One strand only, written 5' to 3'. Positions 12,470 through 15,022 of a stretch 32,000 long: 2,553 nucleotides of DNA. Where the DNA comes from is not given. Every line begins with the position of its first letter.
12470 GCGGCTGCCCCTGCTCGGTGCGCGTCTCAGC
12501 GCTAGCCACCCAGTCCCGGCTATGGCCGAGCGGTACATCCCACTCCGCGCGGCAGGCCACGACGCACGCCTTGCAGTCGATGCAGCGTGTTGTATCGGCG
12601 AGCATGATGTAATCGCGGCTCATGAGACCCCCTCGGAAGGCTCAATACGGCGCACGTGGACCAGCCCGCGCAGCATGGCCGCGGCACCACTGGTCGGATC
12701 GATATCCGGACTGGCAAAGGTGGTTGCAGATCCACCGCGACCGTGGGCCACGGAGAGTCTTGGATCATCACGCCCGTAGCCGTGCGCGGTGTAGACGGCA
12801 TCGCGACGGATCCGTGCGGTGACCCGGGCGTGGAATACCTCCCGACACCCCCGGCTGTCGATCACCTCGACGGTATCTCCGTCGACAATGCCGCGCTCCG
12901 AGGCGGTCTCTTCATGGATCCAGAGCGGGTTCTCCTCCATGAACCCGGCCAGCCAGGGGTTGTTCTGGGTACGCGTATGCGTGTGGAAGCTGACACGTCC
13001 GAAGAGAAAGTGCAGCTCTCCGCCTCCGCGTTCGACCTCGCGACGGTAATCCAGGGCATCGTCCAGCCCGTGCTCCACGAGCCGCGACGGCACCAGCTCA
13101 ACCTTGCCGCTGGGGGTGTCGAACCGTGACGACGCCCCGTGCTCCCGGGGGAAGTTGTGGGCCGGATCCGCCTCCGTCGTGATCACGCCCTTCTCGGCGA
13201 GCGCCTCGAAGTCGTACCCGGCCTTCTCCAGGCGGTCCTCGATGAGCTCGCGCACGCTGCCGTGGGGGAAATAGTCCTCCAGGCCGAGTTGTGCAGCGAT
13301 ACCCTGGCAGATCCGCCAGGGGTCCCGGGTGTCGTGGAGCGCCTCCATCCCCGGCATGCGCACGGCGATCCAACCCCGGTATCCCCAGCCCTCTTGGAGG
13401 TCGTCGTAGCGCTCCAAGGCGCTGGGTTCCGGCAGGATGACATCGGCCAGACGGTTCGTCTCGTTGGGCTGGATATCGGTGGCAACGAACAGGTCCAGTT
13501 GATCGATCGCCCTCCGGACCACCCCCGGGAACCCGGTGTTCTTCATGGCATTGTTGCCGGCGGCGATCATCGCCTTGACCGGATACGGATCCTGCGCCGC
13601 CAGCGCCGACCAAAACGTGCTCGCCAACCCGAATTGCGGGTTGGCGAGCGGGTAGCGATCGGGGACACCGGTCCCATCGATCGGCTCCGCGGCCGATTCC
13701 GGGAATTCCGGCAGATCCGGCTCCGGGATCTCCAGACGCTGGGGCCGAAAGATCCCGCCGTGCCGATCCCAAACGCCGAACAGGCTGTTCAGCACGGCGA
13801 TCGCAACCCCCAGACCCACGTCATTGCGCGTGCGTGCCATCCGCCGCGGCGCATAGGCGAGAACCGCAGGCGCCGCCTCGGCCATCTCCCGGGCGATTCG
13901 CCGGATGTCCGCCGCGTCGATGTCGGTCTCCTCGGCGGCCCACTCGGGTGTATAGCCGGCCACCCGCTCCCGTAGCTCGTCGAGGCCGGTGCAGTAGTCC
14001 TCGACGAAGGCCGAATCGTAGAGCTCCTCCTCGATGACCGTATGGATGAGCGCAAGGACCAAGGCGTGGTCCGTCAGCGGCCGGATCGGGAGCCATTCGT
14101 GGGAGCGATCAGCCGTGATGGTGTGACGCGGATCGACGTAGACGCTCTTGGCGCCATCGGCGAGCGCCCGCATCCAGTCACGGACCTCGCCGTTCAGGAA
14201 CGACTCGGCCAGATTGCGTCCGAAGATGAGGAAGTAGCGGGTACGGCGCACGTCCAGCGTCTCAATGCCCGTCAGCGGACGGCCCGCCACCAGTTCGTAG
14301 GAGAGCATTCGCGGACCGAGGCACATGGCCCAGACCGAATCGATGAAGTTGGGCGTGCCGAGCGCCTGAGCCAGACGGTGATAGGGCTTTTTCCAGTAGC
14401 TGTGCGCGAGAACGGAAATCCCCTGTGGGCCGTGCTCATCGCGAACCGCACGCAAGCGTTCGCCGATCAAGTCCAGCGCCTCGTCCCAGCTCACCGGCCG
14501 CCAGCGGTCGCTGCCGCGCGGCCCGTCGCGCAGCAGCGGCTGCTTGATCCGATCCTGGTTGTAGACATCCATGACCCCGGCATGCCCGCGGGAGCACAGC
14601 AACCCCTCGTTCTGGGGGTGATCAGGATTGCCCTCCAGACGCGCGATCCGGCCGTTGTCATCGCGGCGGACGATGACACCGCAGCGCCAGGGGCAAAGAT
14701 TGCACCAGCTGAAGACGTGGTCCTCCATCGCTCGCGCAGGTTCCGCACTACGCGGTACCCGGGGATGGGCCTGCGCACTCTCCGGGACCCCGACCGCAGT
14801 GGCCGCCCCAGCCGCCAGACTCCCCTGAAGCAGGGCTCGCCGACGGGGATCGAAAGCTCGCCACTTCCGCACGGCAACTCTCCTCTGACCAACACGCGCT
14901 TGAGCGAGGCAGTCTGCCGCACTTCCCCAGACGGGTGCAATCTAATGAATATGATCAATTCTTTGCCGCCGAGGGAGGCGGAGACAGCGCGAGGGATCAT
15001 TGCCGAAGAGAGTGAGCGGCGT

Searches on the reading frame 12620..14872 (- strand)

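Call 13: search_protein_families(library=pfam, proteins=[window:12620-14872:-], max_evalue=0.01)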
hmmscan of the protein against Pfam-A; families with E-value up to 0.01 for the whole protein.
window:12620-14872:- (750 aa): 3 families
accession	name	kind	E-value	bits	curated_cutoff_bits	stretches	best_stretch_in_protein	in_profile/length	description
PF00384.28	Molybdopterin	-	2.4e-29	102.9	24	1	108-494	1-322/353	Molybdopterin oxidoreductase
PF01568.27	Molydop_binding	-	4.8e-19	68.8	26.8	1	620-732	1-105/110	Molydopterin dinucleotide binding domain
PF04879.21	Molybdop_Fe4S4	-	2.1e-11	44.1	22.7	1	55-105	6-55/55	Molybdopterin oxidoreductase Fe4S4 domain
